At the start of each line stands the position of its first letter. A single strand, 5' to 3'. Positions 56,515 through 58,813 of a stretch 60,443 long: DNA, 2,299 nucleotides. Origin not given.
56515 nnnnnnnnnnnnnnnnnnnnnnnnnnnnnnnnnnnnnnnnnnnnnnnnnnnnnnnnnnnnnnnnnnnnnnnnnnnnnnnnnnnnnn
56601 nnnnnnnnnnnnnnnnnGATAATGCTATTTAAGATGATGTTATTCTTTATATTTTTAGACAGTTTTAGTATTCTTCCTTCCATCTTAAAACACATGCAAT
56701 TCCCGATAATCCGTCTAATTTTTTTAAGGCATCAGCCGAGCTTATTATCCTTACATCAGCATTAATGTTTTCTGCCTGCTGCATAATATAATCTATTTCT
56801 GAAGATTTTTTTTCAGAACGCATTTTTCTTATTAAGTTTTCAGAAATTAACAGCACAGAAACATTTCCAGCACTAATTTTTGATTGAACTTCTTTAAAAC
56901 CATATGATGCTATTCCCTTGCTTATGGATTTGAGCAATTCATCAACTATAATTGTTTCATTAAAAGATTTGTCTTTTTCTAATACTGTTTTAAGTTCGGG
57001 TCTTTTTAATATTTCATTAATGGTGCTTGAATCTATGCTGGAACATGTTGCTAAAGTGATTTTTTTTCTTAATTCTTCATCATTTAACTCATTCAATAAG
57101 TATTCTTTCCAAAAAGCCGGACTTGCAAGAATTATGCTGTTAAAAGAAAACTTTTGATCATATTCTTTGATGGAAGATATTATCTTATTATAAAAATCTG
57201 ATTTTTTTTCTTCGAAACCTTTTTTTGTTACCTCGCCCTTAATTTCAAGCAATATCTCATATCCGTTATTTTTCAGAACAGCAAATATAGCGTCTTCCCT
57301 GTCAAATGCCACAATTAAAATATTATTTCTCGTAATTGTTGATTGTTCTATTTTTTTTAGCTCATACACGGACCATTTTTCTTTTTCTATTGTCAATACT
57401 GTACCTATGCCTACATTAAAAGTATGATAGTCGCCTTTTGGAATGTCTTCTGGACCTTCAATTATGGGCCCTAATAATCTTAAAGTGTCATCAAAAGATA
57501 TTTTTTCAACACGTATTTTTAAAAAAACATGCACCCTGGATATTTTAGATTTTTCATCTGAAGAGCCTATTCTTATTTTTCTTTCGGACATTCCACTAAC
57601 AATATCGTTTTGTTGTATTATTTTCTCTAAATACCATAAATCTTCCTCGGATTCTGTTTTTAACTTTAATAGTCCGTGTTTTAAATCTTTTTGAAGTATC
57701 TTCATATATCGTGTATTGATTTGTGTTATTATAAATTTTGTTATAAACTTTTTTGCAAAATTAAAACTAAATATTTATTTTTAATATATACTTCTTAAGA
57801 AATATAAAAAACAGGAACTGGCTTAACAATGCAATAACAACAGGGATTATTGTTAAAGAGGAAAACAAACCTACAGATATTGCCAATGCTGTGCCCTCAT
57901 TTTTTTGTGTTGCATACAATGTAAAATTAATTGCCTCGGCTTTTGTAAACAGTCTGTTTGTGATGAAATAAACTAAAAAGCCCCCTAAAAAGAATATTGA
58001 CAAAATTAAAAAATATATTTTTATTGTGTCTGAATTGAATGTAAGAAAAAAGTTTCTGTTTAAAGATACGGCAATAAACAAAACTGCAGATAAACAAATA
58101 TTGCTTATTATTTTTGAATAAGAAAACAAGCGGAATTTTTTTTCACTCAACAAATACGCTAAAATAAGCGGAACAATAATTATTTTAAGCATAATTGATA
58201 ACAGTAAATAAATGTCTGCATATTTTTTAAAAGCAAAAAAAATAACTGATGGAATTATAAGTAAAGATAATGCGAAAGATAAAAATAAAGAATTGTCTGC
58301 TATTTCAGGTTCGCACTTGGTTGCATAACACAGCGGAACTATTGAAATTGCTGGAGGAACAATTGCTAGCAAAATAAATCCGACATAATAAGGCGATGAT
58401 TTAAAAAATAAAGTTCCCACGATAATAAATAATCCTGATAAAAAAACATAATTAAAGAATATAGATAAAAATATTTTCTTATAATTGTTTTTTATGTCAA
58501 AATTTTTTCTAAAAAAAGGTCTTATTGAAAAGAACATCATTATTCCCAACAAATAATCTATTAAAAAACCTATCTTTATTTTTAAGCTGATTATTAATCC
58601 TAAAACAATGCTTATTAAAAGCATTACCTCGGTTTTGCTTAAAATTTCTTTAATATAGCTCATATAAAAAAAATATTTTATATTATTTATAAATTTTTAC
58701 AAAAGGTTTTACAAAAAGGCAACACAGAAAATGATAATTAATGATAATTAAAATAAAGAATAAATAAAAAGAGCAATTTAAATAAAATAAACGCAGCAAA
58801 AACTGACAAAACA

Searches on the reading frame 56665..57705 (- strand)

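Call 77: search_protein_families(library=pfam, proteins=[window:56665-57705:-], max_evalue=0.0001)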
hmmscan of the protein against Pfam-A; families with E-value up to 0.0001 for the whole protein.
window:56665-57705:- (346 aa): 3 families
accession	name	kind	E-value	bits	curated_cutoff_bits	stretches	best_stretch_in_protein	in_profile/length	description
PF03463.20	eRF1_1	-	1.4e-23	83.7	23.8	1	1-122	1-122/123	eRF1 domain 1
PF03465.20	eRF1_3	-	1.2e-15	58.3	25.8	1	250-343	4-105/106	eRF1 domain 3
PF03464.20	eRF1_2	-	6.2e-09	36.7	27.1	1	131-235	4-126/133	eRF1 domain 2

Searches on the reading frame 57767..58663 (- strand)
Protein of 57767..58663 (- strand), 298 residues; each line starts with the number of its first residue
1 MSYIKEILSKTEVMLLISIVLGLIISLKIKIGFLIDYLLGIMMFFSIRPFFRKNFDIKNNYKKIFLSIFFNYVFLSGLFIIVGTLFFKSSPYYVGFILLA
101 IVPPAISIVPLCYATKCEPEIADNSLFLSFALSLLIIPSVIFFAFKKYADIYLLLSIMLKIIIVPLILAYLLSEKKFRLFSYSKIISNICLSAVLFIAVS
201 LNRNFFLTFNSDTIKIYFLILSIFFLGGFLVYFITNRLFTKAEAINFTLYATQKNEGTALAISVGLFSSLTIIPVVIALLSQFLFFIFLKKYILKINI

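Call 77: search_protein_families(library=pfam, proteins=[window:57767-58663:-], max_evalue=0.0001)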
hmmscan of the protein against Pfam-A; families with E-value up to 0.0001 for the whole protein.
window:57767-58663:- (298 aa): 0 families

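Call 95: find_encoding_contigs(protein=window:57767-58663:-, flank=10000, max_places=2)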
Protein window:57767-58663:- (298 aa): 2 contigs read that carry it; 2 places shown.
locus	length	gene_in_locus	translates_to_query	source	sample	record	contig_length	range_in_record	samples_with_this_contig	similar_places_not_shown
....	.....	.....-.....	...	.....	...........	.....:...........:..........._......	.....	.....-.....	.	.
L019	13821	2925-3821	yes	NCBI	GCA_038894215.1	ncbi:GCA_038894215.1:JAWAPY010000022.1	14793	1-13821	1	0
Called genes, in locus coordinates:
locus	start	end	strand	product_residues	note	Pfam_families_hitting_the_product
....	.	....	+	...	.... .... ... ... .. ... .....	-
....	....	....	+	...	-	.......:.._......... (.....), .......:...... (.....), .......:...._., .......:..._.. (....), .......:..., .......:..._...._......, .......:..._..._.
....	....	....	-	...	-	-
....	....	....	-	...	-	-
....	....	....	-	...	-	-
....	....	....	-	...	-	-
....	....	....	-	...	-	-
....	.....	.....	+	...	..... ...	-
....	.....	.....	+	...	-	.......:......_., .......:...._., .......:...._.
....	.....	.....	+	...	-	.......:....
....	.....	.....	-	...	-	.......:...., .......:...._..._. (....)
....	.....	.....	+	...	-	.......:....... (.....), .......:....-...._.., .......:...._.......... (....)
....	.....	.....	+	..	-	-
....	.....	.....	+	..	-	-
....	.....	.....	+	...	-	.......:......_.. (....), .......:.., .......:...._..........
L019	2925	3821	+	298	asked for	-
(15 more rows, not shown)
